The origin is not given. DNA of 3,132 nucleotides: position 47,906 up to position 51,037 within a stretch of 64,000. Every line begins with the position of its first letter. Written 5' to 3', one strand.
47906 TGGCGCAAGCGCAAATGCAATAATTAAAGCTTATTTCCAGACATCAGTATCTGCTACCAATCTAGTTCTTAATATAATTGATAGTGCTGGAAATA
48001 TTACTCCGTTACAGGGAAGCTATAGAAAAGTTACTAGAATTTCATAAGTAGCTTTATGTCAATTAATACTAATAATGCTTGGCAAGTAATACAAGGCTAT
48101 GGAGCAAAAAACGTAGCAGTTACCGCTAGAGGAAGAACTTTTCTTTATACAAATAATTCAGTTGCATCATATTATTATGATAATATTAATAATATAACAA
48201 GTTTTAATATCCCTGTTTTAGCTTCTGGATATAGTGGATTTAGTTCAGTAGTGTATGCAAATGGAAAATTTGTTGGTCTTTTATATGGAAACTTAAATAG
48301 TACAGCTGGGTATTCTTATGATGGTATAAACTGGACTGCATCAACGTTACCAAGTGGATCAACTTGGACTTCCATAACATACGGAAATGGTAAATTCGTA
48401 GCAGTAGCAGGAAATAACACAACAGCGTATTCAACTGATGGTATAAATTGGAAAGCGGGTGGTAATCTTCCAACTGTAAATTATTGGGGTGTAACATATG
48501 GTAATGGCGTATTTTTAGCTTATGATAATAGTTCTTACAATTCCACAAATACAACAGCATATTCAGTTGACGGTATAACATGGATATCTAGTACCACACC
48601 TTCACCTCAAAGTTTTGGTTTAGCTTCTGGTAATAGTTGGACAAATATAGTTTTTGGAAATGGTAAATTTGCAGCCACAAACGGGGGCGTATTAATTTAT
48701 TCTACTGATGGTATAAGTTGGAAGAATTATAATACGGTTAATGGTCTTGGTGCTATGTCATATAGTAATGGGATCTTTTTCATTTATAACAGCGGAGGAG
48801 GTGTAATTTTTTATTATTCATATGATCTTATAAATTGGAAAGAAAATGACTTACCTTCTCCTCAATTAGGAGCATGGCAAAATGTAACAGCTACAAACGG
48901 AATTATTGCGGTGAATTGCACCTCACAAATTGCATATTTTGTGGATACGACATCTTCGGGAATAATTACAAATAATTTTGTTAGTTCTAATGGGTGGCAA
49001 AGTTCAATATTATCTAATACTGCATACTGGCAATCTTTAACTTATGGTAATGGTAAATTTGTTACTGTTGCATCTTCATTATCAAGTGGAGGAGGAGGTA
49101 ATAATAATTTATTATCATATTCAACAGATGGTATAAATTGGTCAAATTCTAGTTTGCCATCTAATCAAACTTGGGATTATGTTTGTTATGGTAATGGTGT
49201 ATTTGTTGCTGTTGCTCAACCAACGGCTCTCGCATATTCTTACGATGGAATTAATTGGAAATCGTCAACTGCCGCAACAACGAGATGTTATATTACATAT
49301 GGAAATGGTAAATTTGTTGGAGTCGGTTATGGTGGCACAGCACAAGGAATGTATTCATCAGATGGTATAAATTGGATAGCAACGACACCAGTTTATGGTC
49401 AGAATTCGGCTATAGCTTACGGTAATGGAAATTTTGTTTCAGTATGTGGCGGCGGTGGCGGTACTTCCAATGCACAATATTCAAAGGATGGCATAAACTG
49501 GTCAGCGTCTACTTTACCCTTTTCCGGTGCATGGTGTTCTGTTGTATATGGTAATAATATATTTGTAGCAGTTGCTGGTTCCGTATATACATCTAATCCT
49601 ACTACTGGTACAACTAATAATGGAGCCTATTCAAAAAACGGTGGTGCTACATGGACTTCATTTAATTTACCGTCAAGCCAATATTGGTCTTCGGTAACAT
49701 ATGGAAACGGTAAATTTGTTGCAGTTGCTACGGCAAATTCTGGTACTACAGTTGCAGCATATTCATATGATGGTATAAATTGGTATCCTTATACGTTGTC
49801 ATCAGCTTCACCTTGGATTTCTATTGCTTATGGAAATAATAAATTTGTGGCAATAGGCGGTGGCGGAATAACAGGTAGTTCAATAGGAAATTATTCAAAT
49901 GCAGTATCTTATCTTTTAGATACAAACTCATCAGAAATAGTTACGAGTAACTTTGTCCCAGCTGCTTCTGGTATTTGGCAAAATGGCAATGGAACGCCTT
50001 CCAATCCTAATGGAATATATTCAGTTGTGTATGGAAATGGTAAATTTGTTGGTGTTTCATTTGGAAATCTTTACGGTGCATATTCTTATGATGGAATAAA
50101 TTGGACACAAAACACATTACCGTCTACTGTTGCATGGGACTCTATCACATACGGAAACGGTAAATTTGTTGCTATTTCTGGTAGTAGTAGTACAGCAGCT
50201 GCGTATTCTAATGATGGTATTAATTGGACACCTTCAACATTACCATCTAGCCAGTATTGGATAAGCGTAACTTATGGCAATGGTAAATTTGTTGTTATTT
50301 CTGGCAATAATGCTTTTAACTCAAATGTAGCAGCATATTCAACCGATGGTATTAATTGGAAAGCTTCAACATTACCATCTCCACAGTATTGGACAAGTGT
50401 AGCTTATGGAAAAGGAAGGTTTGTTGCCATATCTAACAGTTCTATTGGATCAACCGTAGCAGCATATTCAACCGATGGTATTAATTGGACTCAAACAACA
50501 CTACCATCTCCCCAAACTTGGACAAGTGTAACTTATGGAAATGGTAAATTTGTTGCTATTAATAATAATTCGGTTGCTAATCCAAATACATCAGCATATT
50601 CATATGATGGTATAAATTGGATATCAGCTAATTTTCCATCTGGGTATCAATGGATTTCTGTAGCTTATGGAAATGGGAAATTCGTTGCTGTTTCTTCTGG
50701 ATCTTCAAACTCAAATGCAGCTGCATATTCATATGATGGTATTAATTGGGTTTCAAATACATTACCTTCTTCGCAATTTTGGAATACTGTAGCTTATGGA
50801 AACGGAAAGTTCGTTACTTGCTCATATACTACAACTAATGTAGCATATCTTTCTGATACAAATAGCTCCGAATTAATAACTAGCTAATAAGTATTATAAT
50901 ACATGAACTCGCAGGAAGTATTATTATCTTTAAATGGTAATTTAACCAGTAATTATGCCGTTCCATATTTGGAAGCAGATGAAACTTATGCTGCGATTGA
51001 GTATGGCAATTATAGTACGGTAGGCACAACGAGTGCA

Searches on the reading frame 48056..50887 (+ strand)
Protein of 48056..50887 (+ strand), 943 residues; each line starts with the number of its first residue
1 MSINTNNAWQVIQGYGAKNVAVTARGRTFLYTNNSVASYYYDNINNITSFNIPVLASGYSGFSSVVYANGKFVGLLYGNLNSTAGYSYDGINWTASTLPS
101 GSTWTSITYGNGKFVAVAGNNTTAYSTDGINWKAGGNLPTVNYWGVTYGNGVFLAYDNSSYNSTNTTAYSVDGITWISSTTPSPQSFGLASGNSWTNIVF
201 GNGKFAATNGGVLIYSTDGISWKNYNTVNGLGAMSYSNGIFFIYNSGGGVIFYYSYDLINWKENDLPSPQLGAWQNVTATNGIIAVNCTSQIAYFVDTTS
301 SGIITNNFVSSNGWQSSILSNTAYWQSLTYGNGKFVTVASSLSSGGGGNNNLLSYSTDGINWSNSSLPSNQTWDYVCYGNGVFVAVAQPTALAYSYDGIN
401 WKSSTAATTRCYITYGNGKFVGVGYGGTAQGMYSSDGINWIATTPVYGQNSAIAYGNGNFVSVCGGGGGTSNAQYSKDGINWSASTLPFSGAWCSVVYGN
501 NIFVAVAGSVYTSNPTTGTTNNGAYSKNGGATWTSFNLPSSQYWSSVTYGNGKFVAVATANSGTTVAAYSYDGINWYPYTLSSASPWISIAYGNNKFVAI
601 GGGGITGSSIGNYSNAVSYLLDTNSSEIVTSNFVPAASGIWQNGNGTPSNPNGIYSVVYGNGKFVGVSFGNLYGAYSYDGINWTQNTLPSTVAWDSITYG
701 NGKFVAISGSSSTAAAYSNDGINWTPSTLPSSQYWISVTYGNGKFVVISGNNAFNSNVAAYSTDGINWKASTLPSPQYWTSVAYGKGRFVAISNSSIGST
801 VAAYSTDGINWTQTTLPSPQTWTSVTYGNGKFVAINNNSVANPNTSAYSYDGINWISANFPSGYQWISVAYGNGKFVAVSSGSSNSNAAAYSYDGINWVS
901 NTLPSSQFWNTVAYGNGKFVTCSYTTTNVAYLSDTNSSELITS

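Call 11: search_protein_families(library=phrogs, proteins=[window:48056-50887:+])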
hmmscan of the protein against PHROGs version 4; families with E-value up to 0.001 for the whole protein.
window:48056-50887:+ (943 aa): 0 families

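Call 62: search_protein_families(library=pfam, proteins=[window:48056-50887:+], max_evalue=0.001)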
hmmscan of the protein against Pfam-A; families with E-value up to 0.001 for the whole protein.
window:48056-50887:+ (943 aa): 1 family
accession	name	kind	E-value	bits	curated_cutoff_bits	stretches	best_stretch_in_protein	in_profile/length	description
PF03736.22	EPTP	-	4.5e-14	52.7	21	0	775-801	12-38/42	EPTP domain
